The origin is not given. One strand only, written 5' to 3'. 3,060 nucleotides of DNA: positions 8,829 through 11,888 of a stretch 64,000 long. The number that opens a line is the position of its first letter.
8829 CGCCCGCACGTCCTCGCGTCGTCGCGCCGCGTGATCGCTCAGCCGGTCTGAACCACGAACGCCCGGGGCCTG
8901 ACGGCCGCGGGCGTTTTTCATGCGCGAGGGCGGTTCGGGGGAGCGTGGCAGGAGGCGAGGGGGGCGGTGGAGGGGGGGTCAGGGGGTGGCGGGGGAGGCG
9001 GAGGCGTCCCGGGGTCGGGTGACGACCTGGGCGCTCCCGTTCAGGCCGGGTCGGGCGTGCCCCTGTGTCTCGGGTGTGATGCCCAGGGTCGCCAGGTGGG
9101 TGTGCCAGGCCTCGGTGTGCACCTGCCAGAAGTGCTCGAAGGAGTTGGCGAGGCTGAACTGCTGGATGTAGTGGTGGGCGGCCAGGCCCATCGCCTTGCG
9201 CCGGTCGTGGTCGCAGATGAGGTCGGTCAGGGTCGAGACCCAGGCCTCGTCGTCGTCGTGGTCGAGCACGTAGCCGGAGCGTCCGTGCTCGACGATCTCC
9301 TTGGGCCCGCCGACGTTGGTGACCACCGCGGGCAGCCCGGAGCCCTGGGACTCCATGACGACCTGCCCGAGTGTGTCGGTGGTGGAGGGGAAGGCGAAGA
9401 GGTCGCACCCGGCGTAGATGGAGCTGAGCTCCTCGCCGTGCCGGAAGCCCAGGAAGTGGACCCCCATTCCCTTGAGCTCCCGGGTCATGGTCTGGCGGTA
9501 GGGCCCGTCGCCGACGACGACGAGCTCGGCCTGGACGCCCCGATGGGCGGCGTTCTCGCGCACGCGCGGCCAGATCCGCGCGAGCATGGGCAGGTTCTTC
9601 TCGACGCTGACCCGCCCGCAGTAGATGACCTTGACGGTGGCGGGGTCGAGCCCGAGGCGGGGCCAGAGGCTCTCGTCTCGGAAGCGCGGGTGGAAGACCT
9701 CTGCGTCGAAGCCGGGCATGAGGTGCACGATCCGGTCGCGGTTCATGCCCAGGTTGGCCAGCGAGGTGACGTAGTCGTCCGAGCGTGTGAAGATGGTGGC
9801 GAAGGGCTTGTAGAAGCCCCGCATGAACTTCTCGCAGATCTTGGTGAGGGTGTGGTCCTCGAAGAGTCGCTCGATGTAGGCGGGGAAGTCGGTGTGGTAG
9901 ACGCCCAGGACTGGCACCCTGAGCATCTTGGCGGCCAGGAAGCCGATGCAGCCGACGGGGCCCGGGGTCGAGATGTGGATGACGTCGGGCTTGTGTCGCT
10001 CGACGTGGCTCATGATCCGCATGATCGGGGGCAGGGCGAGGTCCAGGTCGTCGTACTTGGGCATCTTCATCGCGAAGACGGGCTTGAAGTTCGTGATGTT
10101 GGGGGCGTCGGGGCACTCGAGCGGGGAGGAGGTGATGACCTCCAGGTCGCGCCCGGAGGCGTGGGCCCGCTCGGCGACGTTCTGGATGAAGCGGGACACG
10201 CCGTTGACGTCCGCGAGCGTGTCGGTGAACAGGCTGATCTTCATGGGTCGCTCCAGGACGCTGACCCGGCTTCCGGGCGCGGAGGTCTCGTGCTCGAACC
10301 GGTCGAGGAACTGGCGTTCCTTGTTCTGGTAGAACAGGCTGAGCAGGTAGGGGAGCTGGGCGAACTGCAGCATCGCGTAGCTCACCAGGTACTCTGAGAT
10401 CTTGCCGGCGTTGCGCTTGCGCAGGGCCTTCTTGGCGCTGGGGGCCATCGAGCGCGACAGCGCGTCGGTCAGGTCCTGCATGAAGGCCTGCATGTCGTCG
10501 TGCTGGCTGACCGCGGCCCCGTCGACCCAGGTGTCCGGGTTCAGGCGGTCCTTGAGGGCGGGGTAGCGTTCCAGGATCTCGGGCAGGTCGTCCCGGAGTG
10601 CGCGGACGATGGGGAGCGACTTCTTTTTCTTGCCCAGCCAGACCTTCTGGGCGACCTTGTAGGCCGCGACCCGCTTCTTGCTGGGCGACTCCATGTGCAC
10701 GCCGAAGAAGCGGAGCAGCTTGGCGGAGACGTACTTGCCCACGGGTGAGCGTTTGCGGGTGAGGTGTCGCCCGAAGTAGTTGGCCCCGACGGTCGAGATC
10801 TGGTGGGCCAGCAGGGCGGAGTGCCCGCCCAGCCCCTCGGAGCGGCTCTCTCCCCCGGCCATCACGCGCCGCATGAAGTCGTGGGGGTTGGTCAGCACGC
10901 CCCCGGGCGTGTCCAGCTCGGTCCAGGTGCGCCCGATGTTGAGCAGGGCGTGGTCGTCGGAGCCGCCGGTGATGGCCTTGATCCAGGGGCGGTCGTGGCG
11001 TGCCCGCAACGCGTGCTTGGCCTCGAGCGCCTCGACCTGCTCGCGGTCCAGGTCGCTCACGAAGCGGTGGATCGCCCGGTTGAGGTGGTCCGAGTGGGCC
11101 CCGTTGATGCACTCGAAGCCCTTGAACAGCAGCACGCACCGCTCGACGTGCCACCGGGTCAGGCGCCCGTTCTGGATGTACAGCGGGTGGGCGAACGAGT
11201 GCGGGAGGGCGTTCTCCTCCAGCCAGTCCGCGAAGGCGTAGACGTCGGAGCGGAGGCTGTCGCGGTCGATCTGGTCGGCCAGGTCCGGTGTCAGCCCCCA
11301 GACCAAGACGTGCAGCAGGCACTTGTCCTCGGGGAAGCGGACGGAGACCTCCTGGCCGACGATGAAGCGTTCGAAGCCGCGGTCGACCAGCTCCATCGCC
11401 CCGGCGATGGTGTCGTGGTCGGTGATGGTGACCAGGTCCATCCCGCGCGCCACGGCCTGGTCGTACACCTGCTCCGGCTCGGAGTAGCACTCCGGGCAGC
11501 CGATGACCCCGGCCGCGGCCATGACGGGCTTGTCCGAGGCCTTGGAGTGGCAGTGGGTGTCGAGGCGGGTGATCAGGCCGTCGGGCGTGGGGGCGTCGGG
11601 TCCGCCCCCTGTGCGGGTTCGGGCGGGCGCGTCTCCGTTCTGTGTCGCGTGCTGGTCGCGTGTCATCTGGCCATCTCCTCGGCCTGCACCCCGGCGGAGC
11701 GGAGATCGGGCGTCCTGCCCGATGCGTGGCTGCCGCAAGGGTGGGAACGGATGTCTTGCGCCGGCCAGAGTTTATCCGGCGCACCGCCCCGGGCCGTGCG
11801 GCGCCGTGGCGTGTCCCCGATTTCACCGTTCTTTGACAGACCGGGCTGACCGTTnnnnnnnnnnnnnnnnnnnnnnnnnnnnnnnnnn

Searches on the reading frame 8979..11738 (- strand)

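Call 21: search_protein_families(library=pfam, proteins=[window:8979-11738:-], max_evalue=0.01)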
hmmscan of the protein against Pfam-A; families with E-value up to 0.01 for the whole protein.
window:8979-11738:- (919 aa): 7 families
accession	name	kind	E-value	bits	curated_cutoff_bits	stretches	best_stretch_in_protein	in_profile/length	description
PF13692.12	Glyco_trans_1_4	-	7.4e-30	104.5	27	1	703-843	3-142/142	Glycosyl transferases group 1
PF00534.26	Glycos_transf_1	-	5.4e-27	94.9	26.4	1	701-854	15-169/172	Glycosyl transferases group 1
PF13439.12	Glyco_transf_4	-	1.7e-18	67.6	28.5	1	511-680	1-169/170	Glycosyltransferase Family 4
PF13579.12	Glyco_trans_4_4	-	2.9e-12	47.6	29.7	1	512-675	1-157/158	Glycosyl transferase 4-like domain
PF20706.3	GT4-conflict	-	1.2e-06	28.2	26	1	664-856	168-370/385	Family 4 Glycosyltransferase in conflict systems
PF13477.12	Glyco_trans_4_2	-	1.8e-06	28.6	23.4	1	514-611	9-103/139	Glycosyl transferase 4-like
PF13263.12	PHP_C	-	0.0065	16.4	21.3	0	254-279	16-41/56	PHP-associated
